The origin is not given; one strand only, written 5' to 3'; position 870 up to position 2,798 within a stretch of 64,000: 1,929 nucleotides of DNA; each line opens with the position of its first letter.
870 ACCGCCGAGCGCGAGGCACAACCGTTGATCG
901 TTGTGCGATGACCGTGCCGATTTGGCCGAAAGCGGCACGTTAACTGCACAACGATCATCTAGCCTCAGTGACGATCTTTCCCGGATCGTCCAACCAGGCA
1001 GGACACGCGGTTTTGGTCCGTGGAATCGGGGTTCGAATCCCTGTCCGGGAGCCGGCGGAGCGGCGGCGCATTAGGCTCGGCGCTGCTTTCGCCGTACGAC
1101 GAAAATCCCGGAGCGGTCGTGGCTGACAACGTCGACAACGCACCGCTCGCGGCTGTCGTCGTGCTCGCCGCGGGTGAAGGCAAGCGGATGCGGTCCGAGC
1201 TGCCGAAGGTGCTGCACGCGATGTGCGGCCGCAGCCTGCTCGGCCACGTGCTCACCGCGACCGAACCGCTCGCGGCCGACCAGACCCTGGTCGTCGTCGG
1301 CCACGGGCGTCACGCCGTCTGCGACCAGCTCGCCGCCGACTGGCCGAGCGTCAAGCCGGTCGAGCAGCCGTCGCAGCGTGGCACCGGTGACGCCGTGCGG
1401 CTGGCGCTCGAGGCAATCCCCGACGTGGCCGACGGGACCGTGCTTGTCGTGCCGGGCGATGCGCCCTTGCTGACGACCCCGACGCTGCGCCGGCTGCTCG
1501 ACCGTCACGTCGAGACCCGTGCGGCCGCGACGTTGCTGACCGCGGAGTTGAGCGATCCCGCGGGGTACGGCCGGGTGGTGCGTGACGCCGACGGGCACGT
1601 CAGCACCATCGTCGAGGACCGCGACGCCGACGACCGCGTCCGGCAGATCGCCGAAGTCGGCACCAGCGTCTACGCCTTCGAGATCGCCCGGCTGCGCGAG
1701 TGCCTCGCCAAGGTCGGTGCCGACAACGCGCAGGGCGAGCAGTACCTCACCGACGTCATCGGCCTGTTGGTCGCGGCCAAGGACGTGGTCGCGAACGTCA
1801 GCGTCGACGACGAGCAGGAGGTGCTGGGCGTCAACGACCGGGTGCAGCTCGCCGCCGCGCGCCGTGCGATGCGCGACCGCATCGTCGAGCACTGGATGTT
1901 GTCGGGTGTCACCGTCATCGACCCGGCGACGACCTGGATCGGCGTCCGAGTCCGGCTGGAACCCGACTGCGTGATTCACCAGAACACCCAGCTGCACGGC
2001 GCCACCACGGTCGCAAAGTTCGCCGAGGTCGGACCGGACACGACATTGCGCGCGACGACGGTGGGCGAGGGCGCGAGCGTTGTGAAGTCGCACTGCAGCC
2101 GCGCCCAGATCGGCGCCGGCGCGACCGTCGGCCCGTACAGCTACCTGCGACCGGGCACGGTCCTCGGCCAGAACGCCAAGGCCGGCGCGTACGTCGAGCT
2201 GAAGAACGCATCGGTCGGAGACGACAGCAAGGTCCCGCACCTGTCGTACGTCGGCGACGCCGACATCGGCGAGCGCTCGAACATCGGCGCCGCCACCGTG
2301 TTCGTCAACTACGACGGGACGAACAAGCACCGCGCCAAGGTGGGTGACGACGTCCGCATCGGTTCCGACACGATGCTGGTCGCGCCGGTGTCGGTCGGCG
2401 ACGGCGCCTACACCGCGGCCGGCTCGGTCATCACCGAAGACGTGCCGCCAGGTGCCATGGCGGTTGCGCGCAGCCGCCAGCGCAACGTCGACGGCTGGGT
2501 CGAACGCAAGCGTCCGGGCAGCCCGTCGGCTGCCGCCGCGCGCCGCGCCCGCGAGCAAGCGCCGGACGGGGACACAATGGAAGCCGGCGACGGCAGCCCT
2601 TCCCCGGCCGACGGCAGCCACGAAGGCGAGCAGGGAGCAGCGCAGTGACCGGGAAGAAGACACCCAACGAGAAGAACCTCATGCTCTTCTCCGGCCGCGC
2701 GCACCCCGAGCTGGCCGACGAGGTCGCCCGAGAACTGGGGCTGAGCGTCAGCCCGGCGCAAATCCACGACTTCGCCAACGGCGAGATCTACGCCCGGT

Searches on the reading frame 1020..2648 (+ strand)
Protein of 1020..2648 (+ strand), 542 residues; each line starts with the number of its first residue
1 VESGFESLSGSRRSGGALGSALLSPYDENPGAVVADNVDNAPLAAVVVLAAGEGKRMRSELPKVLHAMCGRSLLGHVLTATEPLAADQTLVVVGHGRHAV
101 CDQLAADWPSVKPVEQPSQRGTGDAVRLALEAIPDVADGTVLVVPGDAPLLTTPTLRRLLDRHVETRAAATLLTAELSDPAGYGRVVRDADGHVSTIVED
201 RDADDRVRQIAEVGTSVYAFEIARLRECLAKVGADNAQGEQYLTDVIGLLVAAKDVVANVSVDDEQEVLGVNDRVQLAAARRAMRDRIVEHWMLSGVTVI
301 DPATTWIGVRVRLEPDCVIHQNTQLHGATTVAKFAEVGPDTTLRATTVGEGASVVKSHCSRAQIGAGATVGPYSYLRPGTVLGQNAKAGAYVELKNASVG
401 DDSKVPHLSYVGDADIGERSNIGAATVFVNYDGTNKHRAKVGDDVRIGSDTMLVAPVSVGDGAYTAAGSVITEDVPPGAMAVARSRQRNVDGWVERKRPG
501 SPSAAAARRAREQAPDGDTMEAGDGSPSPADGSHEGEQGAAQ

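Call 89: search_protein_families(library=pfam, max_evalue=0.00001, proteins=[window:1020-2648:+])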
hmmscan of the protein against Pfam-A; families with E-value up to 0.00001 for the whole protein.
window:1020-2648:+ (542 aa): 6 families
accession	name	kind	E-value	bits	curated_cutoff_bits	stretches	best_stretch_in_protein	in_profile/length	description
PF00132.30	Hexapep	-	1.8e-22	78.4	27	1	439-472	2-35/36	Bacterial transferase hexapeptide (six repeats)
PF12804.13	NTP_transf_3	-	1.9e-19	70.9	27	1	46-175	1-123/160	MobA-like NTP transferase domain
PF00483.29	NTP_transferase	-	3.6e-15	56.6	21.2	1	46-263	2-222/245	Nucleotidyl transferase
PF01128.25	IspD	-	4.4e-12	46.7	27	1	45-180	2-133/221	2-C-methyl-D-erythritol 4-phosphate cytidylyltransferase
PF14602.12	Hexapep_2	-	1.2e-07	31.7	27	0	440-472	3-33/34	Hexapeptide repeat of succinyl-transferase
PF25084.1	LbH_EIF2B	-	2.8e-06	27.7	54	0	362-426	22-85/105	EIF2B subunit epsilon LbH domain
